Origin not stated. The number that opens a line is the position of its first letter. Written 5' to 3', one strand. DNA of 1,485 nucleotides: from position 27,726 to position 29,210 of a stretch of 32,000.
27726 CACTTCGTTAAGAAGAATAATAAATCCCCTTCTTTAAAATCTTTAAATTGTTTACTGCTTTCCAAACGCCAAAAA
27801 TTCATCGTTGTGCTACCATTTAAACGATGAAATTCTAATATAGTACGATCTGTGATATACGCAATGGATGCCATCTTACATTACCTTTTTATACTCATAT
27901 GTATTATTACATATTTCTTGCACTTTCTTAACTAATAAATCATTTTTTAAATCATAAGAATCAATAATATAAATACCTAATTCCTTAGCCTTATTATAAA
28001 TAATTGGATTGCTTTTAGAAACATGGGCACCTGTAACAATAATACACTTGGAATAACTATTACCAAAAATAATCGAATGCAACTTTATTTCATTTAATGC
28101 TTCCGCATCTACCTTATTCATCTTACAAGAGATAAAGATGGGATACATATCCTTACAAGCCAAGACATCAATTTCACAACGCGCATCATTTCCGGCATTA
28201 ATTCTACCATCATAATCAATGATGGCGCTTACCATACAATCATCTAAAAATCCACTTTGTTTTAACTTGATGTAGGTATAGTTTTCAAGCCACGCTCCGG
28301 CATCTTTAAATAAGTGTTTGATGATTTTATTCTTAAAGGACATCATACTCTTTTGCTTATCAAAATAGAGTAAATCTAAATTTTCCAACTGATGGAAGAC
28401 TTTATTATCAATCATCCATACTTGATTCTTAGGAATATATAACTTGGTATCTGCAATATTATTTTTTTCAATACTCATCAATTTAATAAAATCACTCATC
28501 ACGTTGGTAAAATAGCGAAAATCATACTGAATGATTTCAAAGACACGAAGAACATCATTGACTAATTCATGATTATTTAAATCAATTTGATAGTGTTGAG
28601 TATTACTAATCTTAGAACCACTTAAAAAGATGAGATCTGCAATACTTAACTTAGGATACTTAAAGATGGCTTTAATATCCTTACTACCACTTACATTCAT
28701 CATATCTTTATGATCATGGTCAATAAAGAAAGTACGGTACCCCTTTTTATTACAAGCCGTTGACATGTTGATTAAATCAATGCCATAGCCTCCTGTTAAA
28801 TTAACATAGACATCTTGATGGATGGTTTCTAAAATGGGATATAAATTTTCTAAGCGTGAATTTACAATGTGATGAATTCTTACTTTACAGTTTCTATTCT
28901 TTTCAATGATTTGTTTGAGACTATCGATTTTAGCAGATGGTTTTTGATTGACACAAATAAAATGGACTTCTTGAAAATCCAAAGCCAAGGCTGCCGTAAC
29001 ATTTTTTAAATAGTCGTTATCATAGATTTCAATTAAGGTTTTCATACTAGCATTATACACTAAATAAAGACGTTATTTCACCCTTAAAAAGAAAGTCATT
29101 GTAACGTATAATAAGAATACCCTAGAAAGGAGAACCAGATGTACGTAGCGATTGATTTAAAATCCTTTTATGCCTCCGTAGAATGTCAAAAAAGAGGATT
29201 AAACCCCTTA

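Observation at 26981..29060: Orphan Card1/Can2-like CARF nuclease coupled to an unknown 297-aa partner, with no type III CRISPR or cyclase in view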

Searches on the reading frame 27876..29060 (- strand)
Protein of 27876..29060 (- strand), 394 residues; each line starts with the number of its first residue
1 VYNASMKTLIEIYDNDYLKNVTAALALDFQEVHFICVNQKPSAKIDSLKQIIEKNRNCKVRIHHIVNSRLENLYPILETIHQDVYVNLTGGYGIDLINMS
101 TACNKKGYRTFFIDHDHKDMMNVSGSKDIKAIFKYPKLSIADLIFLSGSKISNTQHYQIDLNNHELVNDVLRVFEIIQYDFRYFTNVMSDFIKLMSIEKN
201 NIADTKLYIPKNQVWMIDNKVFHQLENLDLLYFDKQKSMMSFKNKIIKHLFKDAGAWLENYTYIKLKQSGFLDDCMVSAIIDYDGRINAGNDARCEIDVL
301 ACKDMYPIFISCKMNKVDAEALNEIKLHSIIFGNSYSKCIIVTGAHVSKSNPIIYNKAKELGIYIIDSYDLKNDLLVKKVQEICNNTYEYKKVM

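Call 3: search_protein_families(library=pfam, proteins=[window:27876-29060:-], max_evalue=1)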
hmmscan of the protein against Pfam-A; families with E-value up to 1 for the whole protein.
window:27876-29060:- (394 aa): 4 families
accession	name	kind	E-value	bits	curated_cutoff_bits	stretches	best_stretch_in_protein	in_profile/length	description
PF09002.17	Card1_endonuc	-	1.5e-06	28.2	26.4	1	254-373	9-124/136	Card1-like, endonuclease domain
PF24235.1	RHG29_45_N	-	0.09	13.5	27.7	0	44-81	14-51/108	Rho GTPase-activating protein 29/45 N-terminal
PF13855.12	LRR_8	-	0.13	12.5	27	1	205-233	4-32/61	Leucine rich repeat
PF19810.5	HFX_2341_N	-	0.18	12.7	30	1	27-113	21-115/120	HFX_2341-like, N-terminal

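Call 4: search_protein_families(library=padloc, proteins=[window:27876-29060:-], max_evalue=1)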
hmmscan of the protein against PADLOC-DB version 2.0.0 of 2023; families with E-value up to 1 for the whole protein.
window:27876-29060:- (394 aa): 12 families
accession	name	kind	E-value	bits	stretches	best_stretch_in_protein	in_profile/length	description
PDLC01895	CARF4--CARF_PDDEXK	-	6e-32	109.1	1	6-382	1-386/397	-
PDLC01881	CARF4--CARF_PDDEXK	-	9.5e-30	102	1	6-383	3-375/378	-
PDLC01880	CARF4--CARF_PDDEXK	-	2e-25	87.9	1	6-373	1-353/364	-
PDLC01884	CARF4--CARF_PDDEXK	-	6.8e-24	83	1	8-375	4-370/382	-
PDLC01890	CARF4--CARF_PDDEXK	-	9.5e-14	49.5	1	30-373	25-345/366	-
PDLC01968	CARF_PDDEXK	-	2.6e-12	44.5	1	81-373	85-344/361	-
PDLC01619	Csx1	-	2.2e-11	41.5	1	6-347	1-310/330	CAS-III; associated_signaling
PDLC01897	CARF4--CARF_PDDEXK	-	5.4e-09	33.8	1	78-372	90-356/369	-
PDLC01882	CARF4--CARF_PDDEXK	-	2.8e-08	30.7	1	80-375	282-560/569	-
PDLC01898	CARF4--CARF_PDDEXK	-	2.2e-05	21.8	1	243-375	164-290/296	-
PDLC01902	Can1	-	0.004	13.8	1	73-117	63-106/598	-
PDLC01847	CARF3--CARF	-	0.0072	13.9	1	76-140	72-145/239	-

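Call 5: search_protein_families(library=ncbifam, proteins=[window:27876-29060:-], max_evalue=1)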
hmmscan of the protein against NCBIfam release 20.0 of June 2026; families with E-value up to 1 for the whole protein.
window:27876-29060:- (394 aa): 0 families

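Call 7: search_solved_structures(query=window:27876-29060:-, max_evalue=1, show_alignments=1)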
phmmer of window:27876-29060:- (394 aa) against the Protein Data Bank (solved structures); distinct sequences matched with E-value up to 1: 1.
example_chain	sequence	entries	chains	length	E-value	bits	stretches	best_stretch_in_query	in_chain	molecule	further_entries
2o6q_A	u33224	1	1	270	0.073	15.2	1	192-258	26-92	Variable lymphocyte receptor A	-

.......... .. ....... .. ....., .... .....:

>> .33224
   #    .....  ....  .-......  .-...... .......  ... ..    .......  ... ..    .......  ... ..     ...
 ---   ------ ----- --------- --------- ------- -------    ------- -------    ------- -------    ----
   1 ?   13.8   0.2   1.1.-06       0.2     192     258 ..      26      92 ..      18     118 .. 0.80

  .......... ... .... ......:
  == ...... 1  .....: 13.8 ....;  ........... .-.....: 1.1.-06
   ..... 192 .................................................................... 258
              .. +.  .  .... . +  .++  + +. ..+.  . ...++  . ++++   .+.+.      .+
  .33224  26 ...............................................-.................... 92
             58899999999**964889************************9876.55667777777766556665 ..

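Call 9: search_protein_families(library=phrogs, proteins=[window:27876-29060:-], max_evalue=0.1)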
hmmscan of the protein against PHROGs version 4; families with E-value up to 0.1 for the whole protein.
window:27876-29060:- (394 aa): 0 families

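Call 23: find_homologous_proteins(query=window:27876-29060:-, max_evalue=0.001)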
Query window:27876-29060:- (394 aa): 11 proteins with E <= 0.001 among 2326 candidates.
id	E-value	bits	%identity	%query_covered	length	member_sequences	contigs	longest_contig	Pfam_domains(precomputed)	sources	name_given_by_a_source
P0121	7.1e-256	866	100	99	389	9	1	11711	PF09002.18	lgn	-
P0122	4.7e-94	334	43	98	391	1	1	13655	PF09002.18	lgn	-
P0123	4.0e-47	179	33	91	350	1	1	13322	-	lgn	-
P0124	2.6e-40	157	27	98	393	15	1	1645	PF09002.18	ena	-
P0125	5.0e-37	146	30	98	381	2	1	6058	-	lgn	-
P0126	1.0e-36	145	31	98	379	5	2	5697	-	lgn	-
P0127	1.6e-27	115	26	95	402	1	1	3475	-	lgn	-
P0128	7.3e-24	103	29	94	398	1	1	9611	PF23400.2,PF09002.18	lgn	-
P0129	3.6e-21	94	25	95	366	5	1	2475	PF09002.18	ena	-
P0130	9.3e-17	79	24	96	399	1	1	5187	-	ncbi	-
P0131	1.6e-11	62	25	91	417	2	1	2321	-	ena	-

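Call 29: search_solved_structures(query=A2, max_evalue=0.01, show_alignments=3)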
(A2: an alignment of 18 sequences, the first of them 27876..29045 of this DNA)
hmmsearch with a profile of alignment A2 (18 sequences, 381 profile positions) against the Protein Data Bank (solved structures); distinct sequences matched with E-value up to 0.01: 4.
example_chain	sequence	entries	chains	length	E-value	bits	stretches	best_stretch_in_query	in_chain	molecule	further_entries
7bdv_A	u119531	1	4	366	2.8e-20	75.9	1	7-306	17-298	Can2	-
1xmx_A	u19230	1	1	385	8.2e-18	67.8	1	5-365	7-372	hypothetical protein VC1899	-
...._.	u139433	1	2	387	1.1e-16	64.1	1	21-337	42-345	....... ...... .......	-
6wxw_A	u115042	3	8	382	9.1e-08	34.7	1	24-359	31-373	Card1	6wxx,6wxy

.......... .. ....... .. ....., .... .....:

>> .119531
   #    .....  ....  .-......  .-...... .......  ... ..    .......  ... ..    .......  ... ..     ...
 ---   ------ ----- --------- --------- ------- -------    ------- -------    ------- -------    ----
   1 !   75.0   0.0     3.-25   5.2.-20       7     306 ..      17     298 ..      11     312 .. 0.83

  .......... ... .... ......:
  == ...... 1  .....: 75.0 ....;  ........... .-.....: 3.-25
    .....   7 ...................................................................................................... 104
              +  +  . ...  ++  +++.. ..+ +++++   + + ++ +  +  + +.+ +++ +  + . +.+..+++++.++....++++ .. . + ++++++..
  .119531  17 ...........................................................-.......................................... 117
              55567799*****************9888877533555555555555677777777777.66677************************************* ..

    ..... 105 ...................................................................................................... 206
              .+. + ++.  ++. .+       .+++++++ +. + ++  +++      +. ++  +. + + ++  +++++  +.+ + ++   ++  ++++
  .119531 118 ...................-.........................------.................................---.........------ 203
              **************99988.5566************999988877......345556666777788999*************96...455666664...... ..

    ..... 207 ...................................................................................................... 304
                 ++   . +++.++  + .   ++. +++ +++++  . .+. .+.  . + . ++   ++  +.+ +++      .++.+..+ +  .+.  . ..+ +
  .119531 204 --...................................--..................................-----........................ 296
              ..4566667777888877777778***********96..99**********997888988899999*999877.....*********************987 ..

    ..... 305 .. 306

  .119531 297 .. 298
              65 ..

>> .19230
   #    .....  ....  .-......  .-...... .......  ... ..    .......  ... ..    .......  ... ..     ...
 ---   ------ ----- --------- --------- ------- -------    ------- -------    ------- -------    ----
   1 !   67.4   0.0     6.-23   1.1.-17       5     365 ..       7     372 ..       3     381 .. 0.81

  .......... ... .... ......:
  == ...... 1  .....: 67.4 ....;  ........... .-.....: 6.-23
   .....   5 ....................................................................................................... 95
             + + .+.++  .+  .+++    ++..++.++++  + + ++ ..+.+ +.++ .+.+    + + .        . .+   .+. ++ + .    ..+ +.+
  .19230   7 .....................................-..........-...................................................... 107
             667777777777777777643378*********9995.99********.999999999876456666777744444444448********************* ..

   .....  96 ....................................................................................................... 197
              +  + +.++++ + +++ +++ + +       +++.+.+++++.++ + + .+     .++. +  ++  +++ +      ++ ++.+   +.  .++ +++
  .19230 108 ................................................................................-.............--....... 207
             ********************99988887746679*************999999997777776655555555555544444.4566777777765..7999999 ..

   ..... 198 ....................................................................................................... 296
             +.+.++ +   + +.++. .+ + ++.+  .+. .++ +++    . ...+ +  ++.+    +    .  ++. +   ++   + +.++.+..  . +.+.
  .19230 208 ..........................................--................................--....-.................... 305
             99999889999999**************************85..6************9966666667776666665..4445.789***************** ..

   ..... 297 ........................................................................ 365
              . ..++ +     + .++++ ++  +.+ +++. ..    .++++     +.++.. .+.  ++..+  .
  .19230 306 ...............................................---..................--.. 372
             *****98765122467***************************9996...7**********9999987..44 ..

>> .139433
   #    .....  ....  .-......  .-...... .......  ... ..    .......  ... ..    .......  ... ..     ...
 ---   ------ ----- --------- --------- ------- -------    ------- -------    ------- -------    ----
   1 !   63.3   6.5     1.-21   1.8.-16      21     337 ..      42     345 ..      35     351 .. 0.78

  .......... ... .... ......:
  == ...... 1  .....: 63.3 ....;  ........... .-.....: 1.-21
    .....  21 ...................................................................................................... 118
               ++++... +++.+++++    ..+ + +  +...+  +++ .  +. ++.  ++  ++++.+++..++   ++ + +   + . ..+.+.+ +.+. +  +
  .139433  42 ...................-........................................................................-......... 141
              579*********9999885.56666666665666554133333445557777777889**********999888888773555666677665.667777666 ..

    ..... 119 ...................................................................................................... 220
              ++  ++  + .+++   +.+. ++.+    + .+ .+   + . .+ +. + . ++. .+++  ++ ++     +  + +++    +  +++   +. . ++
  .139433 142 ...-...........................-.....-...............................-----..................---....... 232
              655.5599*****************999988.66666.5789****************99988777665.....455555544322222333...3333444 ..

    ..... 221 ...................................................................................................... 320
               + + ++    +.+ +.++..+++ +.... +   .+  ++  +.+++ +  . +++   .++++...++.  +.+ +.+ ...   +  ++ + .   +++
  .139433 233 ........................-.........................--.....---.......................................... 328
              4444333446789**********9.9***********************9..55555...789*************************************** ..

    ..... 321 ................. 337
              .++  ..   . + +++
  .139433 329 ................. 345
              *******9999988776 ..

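Call 41: find_encoding_contigs(protein=P0128, flank=8000, max_places=2)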
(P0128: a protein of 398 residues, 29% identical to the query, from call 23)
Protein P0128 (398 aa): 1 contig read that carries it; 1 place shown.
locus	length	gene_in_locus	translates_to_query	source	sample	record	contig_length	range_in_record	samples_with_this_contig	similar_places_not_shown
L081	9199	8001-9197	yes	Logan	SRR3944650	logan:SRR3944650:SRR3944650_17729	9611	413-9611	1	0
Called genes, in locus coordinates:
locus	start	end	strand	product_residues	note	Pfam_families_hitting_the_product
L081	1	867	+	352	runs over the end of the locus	PF13483:Lactamase_B_3, PF12706:Lactamase_B_2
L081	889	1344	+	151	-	PF00359:PTS_EIIA_2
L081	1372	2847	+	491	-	PF03611:EIIC-GAT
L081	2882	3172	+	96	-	PF02302:PTS_IIB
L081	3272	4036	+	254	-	PF08220:HTH_DeoR, PF00455:DeoRC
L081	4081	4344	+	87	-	PF00381:PTS-HPr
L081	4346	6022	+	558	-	PF05524:PEP-utilisers_N, PF00391:PEP-utilizers, PF02896:PEP-utilizers_C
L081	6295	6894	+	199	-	PF02245:Pur_DNA_glyco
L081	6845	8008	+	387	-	PF00465:Fe-ADH, PF13685:Fe-ADH_2, PF25137:ADH_Fe_C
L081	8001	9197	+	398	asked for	PF23400:CARF_Card1 (weak), PF09002:Card1_endonuc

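Call 42: find_encoding_contigs(protein=P0130, flank=8000, max_places=2)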
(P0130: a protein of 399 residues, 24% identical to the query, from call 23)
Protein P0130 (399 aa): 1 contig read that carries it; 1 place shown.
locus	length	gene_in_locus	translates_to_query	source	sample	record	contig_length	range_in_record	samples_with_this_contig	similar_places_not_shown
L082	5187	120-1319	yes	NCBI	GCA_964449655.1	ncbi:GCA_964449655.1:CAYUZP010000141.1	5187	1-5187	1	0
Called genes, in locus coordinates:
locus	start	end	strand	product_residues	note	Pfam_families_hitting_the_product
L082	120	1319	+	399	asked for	-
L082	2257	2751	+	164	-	PF02075:RuvC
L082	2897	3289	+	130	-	-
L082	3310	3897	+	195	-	PF01330:RuvA_N, PF00633:HHH (faint), PF14520:HHH_5, PF21176:RecR_HhH (weak), PF07499:RuvA_C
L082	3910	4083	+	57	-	PF14056:DUF4250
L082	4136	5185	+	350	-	?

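Call 43: find_encoding_contigs(protein=P0122, flank=10000, max_places=2)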
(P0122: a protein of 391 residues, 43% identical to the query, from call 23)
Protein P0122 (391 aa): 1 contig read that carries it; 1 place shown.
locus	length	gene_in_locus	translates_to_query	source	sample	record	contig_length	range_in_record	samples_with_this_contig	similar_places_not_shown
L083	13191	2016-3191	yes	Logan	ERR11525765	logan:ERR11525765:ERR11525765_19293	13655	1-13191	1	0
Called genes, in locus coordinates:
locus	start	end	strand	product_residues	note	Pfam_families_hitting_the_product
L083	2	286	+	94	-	?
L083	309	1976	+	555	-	PF01268:FTHFS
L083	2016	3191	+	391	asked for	PF09002:Card1_endonuc (faint)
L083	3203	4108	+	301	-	-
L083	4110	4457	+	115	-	PF01627:Hpt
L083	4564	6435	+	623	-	PF00890:FAD_binding_2 (faint), PF01134:GIDA, PF12831:FAD_oxidored (weak), PF21680:GIDA_C_1st, PF13932:SAM_GIDA_C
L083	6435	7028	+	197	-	-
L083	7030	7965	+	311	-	-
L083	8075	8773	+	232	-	PF02527:GidB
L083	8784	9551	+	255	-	PF02195:ParB_N, PF17762:HTH_ParB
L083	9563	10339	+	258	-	PF00142:Fer4_NifH, PF01656:CbiA, PF02374:ArsA_ATPase (weak), PF06564:CBP_BcsQ, PF09140:MipZ, PF10609:ParA, PF13614:AAA_31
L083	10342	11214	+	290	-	PF02195:ParB_N, PF17762:HTH_ParB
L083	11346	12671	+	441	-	PF10396:TrmE_N, PF00350:Dynamin_N (faint), PF12631:MnmE_helical, PF01926:MMR_HSR1, PF02421:FeoB_N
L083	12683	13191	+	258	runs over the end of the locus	PF01026:TatD_DNase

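Call 47: find_encoding_contigs(protein=P0123, flank=10000, max_places=2)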
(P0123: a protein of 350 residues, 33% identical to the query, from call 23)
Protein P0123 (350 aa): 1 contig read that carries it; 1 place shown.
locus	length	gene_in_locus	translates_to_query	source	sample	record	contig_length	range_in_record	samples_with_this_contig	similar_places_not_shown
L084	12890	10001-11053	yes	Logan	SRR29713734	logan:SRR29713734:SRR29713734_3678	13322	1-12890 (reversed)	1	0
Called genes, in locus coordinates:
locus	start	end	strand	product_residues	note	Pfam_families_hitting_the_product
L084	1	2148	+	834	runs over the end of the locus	PF00521:DNA_topoisoIV, PF03989:DNA_gyraseA_C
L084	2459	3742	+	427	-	PF02403:Seryl_tRNA_N, PF00587:tRNA-synt_2b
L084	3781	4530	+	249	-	PF02811:PHP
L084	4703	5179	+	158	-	PF00293:NUDIX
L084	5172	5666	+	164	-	PF00383:dCMP_cyt_deam_1, PF14437:MafB19-deam, PF14439:Bd3614-deam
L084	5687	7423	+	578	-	PF05496:RuvB_N (faint), PF13177:DNA_pol3_delta2, PF13604:AAA_30 (weak), PF00004:AAA, PF07728:AAA_5 (faint), PF22608:DNAX_ATPase_lid, PF12169:DNA_pol3_gamma3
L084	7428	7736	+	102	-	PF02575:YbaB_DNA_bd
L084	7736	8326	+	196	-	PF21176:RecR_HhH, PF01751:Toprim, PF13662:Toprim_4, PF21175:RecR_C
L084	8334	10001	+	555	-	PF01268:FTHFS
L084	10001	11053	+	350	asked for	-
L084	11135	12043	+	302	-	-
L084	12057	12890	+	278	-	?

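Call 48: find_encoding_contigs(protein=P0126, flank=8000, max_places=2)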
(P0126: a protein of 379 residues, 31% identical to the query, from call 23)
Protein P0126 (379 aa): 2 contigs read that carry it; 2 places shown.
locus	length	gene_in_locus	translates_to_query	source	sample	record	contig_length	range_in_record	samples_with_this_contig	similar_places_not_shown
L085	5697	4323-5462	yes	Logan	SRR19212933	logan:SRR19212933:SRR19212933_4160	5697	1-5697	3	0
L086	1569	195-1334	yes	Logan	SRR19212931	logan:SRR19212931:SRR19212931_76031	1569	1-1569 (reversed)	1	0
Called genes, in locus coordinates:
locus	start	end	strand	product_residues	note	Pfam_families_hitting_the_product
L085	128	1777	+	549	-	PF05496:RuvB_N (faint), PF06068:TIP49 (faint), PF13177:DNA_pol3_delta2, PF00004:AAA, PF07728:AAA_5 (faint), PF13173:AAA_14 (faint), PF22608:DNAX_ATPase_lid, PF12169:DNA_pol3_gamma3, +1 more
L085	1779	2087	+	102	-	PF02575:YbaB_DNA_bd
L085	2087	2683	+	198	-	PF21176:RecR_HhH, PF01751:Toprim, PF13662:Toprim_4, PF21175:RecR_C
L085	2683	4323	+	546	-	PF01268:FTHFS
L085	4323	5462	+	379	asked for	-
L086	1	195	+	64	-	?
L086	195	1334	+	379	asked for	-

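Call 49: find_encoding_contigs(protein=P0127, flank=8000, max_places=2)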
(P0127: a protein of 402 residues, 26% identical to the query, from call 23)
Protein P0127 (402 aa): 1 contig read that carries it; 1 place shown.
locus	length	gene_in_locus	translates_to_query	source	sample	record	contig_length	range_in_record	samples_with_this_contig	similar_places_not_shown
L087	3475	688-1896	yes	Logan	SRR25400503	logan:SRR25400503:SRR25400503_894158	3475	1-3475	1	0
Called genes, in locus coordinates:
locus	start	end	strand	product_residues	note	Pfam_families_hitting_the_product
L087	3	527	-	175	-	?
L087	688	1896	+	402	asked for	-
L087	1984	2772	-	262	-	PF01261:AP_endonuc_2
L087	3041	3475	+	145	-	?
